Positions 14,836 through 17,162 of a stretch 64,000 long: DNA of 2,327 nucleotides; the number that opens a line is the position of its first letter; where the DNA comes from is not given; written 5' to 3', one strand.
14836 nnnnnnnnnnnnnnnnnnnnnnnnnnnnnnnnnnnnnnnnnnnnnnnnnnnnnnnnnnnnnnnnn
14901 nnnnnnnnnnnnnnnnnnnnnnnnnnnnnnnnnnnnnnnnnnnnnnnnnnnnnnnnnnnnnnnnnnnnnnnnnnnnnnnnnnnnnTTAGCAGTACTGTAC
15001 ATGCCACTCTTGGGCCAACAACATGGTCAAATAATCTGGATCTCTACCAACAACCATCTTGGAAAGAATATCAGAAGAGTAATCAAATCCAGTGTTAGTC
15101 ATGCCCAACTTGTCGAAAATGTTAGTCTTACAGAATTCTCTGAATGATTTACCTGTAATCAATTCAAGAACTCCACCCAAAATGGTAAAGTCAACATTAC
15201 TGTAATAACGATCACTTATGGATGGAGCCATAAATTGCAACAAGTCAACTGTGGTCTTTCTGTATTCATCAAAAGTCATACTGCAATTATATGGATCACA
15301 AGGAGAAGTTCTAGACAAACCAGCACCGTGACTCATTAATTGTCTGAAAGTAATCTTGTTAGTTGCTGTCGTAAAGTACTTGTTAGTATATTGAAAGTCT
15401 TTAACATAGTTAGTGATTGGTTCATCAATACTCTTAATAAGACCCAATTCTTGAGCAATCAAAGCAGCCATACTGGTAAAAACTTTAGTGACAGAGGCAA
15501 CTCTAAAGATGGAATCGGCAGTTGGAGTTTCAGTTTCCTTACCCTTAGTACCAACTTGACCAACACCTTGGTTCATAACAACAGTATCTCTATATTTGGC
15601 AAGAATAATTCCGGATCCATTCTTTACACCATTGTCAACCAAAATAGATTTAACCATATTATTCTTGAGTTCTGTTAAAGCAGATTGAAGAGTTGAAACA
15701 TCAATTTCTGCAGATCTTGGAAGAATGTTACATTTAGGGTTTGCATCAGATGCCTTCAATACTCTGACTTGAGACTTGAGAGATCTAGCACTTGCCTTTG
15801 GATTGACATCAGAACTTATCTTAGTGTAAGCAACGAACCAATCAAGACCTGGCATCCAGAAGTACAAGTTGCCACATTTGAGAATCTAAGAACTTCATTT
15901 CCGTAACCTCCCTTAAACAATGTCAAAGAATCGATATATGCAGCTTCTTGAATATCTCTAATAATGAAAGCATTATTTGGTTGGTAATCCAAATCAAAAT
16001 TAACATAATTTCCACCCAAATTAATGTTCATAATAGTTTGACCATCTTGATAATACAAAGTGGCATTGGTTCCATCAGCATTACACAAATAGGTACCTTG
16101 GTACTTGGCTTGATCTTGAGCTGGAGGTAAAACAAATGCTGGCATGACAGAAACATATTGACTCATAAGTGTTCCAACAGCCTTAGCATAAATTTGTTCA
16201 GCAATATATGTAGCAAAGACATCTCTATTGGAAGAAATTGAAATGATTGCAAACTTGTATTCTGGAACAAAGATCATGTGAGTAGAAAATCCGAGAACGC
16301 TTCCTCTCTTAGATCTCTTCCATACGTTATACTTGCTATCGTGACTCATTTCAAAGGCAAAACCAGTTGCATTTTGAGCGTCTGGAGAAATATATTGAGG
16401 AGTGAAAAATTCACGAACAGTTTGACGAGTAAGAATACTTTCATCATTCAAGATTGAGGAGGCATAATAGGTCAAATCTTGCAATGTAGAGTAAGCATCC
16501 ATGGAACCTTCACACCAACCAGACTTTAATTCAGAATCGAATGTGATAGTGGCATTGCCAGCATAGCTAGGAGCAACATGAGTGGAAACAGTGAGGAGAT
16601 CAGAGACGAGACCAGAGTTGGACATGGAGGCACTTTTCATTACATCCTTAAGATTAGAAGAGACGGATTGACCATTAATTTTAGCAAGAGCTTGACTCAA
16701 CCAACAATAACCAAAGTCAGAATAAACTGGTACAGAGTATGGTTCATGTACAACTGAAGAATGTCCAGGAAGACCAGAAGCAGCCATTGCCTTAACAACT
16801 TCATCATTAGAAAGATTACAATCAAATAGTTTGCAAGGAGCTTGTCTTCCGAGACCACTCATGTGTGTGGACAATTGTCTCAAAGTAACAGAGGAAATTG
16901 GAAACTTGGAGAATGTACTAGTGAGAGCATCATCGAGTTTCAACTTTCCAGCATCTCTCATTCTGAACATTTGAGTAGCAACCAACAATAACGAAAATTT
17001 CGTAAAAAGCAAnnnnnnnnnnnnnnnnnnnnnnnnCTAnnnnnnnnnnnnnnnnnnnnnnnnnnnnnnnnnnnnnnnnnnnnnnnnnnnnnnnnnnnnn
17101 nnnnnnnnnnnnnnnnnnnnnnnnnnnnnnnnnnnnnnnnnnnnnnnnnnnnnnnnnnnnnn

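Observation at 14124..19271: Tandem β-lactamase-family hydrolase modules; the first copy is N-terminally truncated exactly where an intronless transposase-like ORF sits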

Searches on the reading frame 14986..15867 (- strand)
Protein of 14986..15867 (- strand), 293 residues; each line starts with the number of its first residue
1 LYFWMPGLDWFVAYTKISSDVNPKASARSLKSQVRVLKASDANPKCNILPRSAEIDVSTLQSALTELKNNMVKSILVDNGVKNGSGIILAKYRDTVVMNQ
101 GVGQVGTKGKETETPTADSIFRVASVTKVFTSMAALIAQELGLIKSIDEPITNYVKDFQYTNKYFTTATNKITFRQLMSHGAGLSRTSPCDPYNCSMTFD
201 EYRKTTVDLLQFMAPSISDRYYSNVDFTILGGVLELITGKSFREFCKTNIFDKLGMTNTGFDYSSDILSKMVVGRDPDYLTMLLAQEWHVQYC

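Call 3: search_protein_families(library=pfam, proteins=[window:14986-15867:-], max_evalue=0.1)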
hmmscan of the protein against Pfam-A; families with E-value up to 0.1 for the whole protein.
window:14986-15867:- (293 aa): 2 families
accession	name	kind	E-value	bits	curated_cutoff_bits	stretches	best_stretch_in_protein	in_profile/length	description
PF00144.29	Beta-lactamase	-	2.5e-28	99.6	27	1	93-262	23-184/329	Beta-lactamase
PF11019.14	DUF2608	-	0.0091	16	22.6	1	127-202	65-141/244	Protein of unknown function (DUF2608)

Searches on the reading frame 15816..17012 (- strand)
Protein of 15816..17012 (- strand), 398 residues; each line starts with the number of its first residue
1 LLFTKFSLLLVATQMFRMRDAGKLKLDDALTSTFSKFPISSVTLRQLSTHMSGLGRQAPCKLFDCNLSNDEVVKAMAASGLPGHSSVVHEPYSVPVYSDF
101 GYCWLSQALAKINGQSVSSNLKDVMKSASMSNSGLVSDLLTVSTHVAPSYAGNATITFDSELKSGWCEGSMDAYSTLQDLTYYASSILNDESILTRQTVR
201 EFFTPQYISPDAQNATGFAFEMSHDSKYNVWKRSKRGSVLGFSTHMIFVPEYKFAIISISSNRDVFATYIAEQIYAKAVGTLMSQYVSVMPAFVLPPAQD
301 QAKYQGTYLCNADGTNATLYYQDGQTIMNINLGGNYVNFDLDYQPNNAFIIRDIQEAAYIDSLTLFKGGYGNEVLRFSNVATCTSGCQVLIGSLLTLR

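Call 3: search_protein_families(library=pfam, proteins=[window:15816-17012:-], max_evalue=0.1)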
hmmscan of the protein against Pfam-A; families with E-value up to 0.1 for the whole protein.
window:15816-17012:- (398 aa): 1 family
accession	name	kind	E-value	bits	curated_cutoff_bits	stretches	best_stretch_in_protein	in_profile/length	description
PF00144.29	Beta-lactamase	-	7.6e-14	52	27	1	11-260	60-308/329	Beta-lactamase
